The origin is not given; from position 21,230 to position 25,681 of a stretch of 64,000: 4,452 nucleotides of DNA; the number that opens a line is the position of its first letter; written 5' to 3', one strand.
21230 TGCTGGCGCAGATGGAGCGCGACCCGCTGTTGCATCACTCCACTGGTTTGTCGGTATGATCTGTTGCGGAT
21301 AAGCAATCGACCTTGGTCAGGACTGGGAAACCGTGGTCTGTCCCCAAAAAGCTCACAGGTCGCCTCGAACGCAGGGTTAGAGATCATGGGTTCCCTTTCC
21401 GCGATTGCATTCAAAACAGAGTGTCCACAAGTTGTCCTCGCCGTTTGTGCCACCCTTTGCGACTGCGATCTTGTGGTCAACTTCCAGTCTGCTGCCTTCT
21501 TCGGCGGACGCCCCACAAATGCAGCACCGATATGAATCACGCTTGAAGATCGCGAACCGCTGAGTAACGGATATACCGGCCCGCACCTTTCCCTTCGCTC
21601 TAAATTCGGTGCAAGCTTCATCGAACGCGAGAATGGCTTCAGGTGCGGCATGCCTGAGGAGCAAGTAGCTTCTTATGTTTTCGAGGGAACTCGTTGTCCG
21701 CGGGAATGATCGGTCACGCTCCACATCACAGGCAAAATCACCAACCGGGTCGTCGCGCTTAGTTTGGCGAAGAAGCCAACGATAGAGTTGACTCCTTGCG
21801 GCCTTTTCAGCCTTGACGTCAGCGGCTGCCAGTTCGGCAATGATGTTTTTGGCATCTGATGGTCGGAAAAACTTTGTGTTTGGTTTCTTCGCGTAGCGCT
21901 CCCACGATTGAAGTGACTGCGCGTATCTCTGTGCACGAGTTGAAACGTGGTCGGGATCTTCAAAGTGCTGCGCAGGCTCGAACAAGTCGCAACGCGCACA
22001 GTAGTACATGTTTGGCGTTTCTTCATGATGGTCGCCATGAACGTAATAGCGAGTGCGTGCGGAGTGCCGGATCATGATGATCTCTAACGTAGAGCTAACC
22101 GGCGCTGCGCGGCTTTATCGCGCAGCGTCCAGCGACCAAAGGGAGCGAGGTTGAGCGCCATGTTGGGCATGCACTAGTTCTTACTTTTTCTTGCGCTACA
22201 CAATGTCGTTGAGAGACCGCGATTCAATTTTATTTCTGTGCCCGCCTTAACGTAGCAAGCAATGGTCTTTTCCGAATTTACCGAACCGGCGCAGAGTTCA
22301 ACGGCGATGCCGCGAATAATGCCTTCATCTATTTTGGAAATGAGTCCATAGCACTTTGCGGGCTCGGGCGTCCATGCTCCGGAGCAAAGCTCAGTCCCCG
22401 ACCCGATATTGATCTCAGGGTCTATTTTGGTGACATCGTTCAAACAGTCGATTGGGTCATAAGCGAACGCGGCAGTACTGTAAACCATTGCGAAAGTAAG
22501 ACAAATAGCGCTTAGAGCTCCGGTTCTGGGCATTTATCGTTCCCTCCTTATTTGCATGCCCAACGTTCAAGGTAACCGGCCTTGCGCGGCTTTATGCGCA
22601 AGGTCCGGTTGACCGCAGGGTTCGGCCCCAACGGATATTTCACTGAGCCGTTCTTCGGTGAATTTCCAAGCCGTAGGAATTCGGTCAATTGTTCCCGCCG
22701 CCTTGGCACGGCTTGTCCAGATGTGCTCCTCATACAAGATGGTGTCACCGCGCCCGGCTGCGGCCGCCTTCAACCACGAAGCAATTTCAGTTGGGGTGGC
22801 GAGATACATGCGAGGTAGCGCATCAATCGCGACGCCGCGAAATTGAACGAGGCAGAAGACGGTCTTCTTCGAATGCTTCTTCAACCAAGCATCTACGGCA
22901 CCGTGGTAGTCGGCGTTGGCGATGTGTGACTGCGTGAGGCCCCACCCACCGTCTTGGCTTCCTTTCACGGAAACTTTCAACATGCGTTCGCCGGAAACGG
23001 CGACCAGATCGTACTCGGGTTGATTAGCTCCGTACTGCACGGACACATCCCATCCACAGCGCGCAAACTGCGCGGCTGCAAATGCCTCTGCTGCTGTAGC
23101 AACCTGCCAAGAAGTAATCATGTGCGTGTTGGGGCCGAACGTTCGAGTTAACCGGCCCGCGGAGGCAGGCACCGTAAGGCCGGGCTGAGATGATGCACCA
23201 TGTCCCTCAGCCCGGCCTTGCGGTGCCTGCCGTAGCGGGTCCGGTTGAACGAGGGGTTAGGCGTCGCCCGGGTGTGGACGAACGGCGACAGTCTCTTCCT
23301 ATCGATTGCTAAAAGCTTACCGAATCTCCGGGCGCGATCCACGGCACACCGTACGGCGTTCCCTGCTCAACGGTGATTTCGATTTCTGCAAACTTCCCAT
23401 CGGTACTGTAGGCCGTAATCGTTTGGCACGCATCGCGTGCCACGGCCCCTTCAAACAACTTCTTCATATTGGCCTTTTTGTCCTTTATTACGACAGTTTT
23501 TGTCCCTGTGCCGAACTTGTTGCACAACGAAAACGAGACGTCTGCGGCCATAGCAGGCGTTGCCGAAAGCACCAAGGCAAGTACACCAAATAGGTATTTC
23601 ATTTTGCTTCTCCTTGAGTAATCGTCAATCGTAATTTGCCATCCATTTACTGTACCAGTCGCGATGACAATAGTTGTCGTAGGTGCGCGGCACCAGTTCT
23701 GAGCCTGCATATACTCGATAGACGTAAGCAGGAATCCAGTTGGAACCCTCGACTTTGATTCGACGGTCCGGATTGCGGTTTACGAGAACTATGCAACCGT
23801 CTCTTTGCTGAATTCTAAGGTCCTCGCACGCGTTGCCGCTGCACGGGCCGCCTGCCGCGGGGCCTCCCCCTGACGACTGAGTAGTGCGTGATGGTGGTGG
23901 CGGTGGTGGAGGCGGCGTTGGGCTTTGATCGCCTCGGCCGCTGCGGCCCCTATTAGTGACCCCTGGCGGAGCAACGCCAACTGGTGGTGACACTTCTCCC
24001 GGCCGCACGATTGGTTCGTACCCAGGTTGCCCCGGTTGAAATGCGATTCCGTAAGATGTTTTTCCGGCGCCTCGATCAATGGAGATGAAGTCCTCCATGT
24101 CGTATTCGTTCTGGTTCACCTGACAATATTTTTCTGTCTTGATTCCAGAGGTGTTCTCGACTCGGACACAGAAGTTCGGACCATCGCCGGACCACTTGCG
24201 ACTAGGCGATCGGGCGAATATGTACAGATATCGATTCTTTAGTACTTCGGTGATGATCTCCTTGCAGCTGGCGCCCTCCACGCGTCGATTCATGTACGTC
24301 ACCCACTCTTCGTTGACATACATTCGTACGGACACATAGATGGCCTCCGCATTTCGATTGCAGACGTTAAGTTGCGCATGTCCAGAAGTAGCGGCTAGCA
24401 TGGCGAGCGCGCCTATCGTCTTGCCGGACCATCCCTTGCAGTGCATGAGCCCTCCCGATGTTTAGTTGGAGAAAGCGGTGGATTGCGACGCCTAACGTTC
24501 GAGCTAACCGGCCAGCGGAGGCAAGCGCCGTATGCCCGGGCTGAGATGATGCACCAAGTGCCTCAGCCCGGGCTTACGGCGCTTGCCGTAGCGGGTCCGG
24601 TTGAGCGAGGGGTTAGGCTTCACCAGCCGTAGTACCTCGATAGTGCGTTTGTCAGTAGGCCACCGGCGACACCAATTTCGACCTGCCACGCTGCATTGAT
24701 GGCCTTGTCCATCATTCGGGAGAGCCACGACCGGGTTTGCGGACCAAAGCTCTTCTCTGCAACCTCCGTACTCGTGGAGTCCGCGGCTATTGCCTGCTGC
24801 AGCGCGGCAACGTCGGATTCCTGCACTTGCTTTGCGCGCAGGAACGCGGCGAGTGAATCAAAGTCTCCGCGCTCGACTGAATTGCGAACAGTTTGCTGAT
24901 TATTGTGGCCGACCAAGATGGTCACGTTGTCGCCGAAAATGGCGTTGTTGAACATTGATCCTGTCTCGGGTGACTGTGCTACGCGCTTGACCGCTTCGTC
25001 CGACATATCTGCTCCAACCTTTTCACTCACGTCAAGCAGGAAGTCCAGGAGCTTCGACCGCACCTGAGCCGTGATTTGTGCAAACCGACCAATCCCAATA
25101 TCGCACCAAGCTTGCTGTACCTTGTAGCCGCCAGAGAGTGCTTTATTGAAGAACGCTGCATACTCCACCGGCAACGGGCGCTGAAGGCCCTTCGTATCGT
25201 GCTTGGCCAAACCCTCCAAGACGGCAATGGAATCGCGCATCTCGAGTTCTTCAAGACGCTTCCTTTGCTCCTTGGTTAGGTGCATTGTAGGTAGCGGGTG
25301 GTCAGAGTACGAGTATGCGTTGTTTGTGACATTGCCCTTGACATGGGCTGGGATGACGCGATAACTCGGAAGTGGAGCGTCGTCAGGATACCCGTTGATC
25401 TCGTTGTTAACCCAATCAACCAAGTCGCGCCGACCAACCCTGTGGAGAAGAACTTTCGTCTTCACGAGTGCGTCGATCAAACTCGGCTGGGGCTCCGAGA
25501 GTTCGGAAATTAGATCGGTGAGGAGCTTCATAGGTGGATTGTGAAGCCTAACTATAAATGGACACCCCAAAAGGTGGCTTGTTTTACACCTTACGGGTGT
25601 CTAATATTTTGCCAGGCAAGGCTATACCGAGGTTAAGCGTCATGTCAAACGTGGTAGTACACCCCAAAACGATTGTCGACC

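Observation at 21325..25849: Second attI with a 40-codon intI stub and its own five-cassette array, 27 kb from the intact integrase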

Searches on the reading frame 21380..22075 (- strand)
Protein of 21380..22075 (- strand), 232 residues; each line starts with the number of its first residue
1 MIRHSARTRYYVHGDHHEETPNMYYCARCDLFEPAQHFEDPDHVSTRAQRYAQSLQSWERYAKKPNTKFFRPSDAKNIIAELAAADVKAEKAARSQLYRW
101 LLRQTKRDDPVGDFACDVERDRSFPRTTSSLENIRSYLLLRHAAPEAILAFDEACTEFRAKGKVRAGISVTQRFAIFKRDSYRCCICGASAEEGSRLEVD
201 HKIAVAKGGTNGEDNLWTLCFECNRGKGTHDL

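Call 38: find_encoding_contigs(protein=window:21380-22075:-, flank=10000, max_places=10)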
Protein window:21380-22075:- (232 aa): 23 contigs read that carry it; 10 places shown.
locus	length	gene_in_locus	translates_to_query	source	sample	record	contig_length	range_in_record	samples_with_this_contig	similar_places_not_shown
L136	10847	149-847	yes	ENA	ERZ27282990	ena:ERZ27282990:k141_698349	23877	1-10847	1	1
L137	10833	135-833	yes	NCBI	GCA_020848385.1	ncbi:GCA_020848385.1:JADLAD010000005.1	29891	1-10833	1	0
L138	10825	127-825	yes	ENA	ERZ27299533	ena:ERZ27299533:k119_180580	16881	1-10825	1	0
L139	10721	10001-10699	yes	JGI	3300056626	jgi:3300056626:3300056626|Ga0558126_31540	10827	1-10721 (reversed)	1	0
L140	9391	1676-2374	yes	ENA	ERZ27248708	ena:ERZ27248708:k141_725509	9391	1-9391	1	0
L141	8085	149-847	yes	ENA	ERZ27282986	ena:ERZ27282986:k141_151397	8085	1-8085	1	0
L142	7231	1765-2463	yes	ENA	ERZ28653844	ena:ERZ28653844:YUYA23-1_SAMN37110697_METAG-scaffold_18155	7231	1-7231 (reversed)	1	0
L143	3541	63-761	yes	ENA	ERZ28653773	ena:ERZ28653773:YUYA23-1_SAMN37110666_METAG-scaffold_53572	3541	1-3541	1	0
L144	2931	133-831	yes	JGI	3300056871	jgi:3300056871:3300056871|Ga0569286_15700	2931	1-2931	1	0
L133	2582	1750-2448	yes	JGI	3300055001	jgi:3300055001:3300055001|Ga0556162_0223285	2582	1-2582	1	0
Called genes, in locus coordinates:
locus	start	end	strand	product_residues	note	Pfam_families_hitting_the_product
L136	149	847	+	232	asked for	PF06855:YozE_SAM_like, PF01844:HNH, PF14279:HNH_5 (weak)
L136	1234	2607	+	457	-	PF03447:NAD_binding_3, PF00742:Homoserine_dh, PF01842:ACT, PF22629:ACT_AHAS_ss (weak)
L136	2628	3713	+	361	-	PF00291:PALP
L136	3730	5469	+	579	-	PF01368:DHH, PF02272:DHHA1, PF17768:RecJ_OB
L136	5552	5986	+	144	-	PF02566:OsmC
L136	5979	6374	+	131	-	PF00903:Glyoxalase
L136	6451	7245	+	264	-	PF02675:AdoMet_dc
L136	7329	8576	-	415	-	PF13372:Alginate_exp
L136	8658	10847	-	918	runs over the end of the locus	PF04879:Molybdop_Fe4S4, PF00384:Molybdopterin, PF01568:Molydop_binding, PF04324:Fer2_BFD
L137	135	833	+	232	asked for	PF06855:YozE_SAM_like, PF01844:HNH, PF14279:HNH_5 (weak)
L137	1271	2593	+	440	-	PF03447:NAD_binding_3, PF00742:Homoserine_dh, PF01842:ACT, PF22629:ACT_AHAS_ss (weak)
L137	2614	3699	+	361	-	PF00291:PALP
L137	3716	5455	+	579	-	PF01368:DHH, PF02272:DHHA1, PF17768:RecJ_OB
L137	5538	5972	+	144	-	PF02566:OsmC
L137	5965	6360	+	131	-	PF00903:Glyoxalase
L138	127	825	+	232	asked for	PF06855:YozE_SAM_like, PF01844:HNH, PF14279:HNH_5 (weak)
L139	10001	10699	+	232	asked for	PF06855:YozE_SAM_like, PF01844:HNH, PF14279:HNH_5 (weak)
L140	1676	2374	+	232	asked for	PF06855:YozE_SAM_like, PF01844:HNH, PF14279:HNH_5 (weak)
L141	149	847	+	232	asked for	PF06855:YozE_SAM_like, PF01844:HNH, PF14279:HNH_5 (weak)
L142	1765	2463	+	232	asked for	PF06855:YozE_SAM_like, PF01844:HNH, PF14279:HNH_5 (weak)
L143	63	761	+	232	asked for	PF06855:YozE_SAM_like, PF01844:HNH, PF14279:HNH_5 (weak)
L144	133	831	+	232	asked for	PF06855:YozE_SAM_like, PF01844:HNH, PF14279:HNH_5 (weak)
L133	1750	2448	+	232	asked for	PF06855:YozE_SAM_like, PF01844:HNH, PF14279:HNH_5 (weak)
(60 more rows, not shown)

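Call 47: search_protein_families(library=pfam, proteins=[window:21380-22075:-], max_evalue=0.01)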
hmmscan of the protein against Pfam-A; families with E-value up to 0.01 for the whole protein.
window:21380-22075:- (232 aa): 4 families
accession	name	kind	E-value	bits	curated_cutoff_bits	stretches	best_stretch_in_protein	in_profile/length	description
PF06855.17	YozE_SAM_like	-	1.5e-14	54.4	25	1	98-159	3-65/66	YozE SAM-like fold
PF01844.29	HNH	-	4.6e-10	39.9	21.4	1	184-228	1-45/47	HNH endonuclease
PF14279.12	HNH_5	-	3.9e-06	27.1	27.5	1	184-229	1-45/56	HNH endonuclease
PF02945.21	Endonuclease_7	-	0.00018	21.8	23.6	1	163-229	5-65/82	Recombination endonuclease VII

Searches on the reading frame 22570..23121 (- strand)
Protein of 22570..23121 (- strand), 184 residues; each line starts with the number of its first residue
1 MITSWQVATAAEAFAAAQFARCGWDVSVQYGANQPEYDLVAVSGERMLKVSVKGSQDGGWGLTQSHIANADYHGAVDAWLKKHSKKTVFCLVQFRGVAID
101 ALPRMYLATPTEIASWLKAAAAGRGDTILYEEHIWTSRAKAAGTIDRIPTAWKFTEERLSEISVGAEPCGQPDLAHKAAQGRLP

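Call 37: find_encoding_contigs(protein=window:22570-23121:-, flank=10000, max_places=10)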
Protein window:22570-23121:- (184 aa): 23 contigs read that carry it; 10 places shown.
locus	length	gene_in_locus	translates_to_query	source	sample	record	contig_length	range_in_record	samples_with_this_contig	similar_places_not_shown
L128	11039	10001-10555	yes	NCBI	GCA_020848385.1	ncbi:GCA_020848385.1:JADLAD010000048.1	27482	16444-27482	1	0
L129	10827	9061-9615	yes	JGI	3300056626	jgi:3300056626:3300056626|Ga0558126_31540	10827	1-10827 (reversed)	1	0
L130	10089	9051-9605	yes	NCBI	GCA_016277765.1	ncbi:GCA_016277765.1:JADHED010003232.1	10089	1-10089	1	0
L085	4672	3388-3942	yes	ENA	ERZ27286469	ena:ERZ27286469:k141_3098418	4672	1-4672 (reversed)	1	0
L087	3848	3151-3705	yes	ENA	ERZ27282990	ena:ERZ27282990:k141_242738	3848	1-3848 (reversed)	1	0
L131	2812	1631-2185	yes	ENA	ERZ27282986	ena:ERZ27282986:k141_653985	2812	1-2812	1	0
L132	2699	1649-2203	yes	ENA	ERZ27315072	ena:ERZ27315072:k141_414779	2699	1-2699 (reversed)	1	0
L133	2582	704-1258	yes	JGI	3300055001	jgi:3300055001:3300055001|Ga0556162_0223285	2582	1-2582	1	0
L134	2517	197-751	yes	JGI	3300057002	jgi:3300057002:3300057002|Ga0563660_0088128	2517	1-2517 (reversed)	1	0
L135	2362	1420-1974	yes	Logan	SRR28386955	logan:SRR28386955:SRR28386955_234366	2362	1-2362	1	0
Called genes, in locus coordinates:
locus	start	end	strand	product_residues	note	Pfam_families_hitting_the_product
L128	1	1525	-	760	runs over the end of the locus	PF01315:Ald_Xan_dh_C, PF02738:MoCoBD_1, PF20256:MoCoBD_2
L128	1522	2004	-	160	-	PF00111:Fer2, PF01799:Fer2_2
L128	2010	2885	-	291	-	PF00941:FAD_binding_5, PF03450:CO_deh_flav_C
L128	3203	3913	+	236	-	PF02353:CMAS (weak), PF01209:Ubie_methyltran, PF13489:Methyltransf_23, PF13847:Methyltransf_31, PF08241:Methyltransf_11, PF08242:Methyltransf_12, PF13649:Methyltransf_25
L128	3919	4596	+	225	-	PF00702:Hydrolase, PF12710:HAD, PF13419:HAD_2, PF13242:Hydrolase_like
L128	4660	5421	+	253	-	PF00106:adh_short, PF08659:KR, PF13561:adh_short_C2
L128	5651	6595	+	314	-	PF00990:GGDEF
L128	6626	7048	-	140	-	PF00571:CBS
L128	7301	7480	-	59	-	-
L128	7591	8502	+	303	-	PF18864:AbiTii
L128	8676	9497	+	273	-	PF06282:DUF1036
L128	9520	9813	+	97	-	-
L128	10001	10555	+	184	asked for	-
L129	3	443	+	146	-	?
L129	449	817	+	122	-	PF00702:Hydrolase, PF12710:HAD (weak), PF13419:HAD_2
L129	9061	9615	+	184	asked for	-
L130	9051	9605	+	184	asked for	-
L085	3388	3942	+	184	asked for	-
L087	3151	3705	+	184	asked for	-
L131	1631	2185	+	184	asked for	-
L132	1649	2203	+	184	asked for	-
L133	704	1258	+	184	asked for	-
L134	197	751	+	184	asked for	-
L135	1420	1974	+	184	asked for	-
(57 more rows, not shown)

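Call 47: search_protein_families(library=pfam, proteins=[window:22570-23121:-], max_evalue=0.01)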
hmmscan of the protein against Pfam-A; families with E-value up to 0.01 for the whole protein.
window:22570-23121:- (184 aa): 1 family
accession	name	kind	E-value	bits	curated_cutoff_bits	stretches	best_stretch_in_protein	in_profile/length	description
PF11645.14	PDDEXK_5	-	4.3e-05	24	26.1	1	6-55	5-53/138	PD-(D/E)XK endonuclease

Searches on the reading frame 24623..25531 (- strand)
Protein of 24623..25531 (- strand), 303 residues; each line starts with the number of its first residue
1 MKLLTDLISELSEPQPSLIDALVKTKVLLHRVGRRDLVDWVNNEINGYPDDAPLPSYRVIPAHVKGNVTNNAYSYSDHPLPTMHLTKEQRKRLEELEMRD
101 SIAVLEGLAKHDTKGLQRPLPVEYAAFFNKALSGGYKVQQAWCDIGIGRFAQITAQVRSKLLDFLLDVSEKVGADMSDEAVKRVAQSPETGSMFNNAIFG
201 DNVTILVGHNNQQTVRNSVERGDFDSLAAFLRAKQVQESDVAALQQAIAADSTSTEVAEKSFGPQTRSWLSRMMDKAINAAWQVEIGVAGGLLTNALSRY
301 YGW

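Call 16: find_encoding_contigs(protein=window:24623-25531:-, flank=10000, max_places=10)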
Protein window:24623-25531:- (303 aa): 16 contigs read that carry it; 10 places shown.
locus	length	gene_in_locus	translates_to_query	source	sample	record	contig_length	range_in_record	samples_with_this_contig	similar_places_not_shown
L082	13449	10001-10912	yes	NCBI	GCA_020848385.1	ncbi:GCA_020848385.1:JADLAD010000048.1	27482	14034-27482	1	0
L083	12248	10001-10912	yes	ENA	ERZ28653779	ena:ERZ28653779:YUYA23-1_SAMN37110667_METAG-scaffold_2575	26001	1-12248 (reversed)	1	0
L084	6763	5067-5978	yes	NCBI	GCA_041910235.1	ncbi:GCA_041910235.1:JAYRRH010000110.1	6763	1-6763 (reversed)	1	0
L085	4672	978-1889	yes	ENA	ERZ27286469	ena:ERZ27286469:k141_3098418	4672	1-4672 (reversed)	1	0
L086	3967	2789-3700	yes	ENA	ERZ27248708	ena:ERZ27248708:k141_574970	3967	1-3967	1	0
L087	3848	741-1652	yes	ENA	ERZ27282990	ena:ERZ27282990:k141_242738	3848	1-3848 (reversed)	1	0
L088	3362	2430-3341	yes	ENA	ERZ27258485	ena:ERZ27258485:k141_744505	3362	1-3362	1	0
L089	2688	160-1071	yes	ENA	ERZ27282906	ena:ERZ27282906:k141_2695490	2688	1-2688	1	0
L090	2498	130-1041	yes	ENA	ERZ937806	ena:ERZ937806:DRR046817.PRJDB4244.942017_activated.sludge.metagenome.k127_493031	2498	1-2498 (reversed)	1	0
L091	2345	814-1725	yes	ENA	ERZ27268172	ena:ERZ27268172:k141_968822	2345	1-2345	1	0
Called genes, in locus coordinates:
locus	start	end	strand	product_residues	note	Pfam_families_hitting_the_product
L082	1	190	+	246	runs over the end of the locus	PF03740:PdxJ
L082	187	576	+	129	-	PF01648:ACPS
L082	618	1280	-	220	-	PF09997:DUF2238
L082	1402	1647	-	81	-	-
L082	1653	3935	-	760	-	PF01315:Ald_Xan_dh_C, PF02738:MoCoBD_1, PF20256:MoCoBD_2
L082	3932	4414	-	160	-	PF00111:Fer2, PF01799:Fer2_2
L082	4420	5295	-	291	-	PF00941:FAD_binding_5, PF03450:CO_deh_flav_C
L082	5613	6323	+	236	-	PF02353:CMAS (weak), PF01209:Ubie_methyltran, PF13489:Methyltransf_23, PF13847:Methyltransf_31, PF08241:Methyltransf_11, PF08242:Methyltransf_12, PF13649:Methyltransf_25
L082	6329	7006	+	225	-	PF00702:Hydrolase, PF12710:HAD, PF13419:HAD_2, PF13242:Hydrolase_like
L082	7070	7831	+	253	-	PF00106:adh_short, PF08659:KR, PF13561:adh_short_C2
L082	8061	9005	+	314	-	PF00990:GGDEF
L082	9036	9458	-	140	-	PF00571:CBS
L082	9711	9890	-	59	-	-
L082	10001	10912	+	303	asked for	PF18864:AbiTii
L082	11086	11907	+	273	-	PF06282:DUF1036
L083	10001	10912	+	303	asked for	PF18864:AbiTii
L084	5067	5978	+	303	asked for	PF18864:AbiTii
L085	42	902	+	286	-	-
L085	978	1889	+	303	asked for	PF18864:AbiTii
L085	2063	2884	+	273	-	PF06282:DUF1036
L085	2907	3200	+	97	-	-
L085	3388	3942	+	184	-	-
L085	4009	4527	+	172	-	-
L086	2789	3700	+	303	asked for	PF18864:AbiTii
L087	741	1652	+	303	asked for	PF18864:AbiTii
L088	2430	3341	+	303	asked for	PF18864:AbiTii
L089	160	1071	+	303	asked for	PF18864:AbiTii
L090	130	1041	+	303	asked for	PF18864:AbiTii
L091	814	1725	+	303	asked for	PF18864:AbiTii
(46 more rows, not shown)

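Call 35: find_homologous_proteins(query=L085:42-899:+, max_evalue=1e-20)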
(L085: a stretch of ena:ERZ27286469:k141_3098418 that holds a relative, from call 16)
Query L085:42-899:+ (286 aa): 134 proteins with E <= 1e-20 among 8000 candidates; the best 120 are listed.
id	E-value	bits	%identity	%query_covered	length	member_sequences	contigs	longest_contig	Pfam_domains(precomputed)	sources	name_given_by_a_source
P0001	1.9e-176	603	97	100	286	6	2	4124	-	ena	-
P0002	6.3e-166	568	90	100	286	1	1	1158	-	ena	-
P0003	5.7e-165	565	88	100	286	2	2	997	-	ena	-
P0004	2.8e-163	560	87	100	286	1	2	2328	-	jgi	-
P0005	9.0e-162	555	88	100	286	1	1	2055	-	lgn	-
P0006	3.5e-161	553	87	100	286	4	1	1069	-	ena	-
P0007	3.3e-159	546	86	100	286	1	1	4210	-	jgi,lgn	jgi:hypothetical protein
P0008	9.6e-156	535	83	100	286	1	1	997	-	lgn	-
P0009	1.6e-151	521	81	100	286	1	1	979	-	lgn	-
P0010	2.8e-151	520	81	100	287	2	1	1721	-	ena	-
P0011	3.8e-151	520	82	99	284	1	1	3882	-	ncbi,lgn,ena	-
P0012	8.0e-149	512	80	100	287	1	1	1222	-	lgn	-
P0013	1.1e-148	512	79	99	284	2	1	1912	-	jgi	jgi:hypothetical protein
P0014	4.4e-147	507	78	100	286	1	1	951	-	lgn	-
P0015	1.1e-146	505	78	100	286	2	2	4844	-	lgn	-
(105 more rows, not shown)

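Call 36: find_encoding_contigs(protein=P0001, flank=10000, max_places=10)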
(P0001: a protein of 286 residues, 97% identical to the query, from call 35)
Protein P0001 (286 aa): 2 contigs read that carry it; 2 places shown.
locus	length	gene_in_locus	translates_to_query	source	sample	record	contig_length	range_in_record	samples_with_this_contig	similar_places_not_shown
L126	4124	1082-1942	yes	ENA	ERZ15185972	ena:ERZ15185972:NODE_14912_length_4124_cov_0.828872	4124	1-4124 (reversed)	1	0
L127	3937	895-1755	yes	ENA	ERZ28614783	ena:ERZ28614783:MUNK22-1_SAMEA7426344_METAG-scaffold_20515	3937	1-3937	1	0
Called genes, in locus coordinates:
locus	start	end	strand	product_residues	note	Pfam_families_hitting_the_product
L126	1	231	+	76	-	?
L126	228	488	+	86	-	PF13683:rve_3, PF13333:rve_2 (weak)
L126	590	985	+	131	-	PF00903:Glyoxalase (faint)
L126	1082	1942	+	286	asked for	-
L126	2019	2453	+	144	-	PF13527:Acetyltransf_9 (faint), PF00583:Acetyltransf_1, PF13673:Acetyltransf_10, PF13508:Acetyltransf_7, PF08445:FR47 (weak)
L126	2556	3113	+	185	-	-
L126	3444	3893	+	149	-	-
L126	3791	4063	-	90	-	PF01402:RHH_1, PF27535:RelB3_C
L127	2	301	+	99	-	?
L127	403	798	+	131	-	PF00903:Glyoxalase (faint)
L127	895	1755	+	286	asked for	-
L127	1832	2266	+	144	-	PF13527:Acetyltransf_9 (faint), PF00583:Acetyltransf_1, PF13673:Acetyltransf_10, PF13508:Acetyltransf_7, PF08445:FR47 (weak)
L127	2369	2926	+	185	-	-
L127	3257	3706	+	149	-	-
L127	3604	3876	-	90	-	PF01402:RHH_1, PF27535:RelB3_C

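Call 47: search_protein_families(library=pfam, proteins=[window:24623-25531:-], max_evalue=0.01)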
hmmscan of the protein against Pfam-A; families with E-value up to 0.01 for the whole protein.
window:24623-25531:- (303 aa): 1 family
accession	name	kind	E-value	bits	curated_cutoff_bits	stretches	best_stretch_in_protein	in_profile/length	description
PF18864.6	AbiTii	-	9.1e-40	137.3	27.6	1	2-176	1-171/189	AbiTii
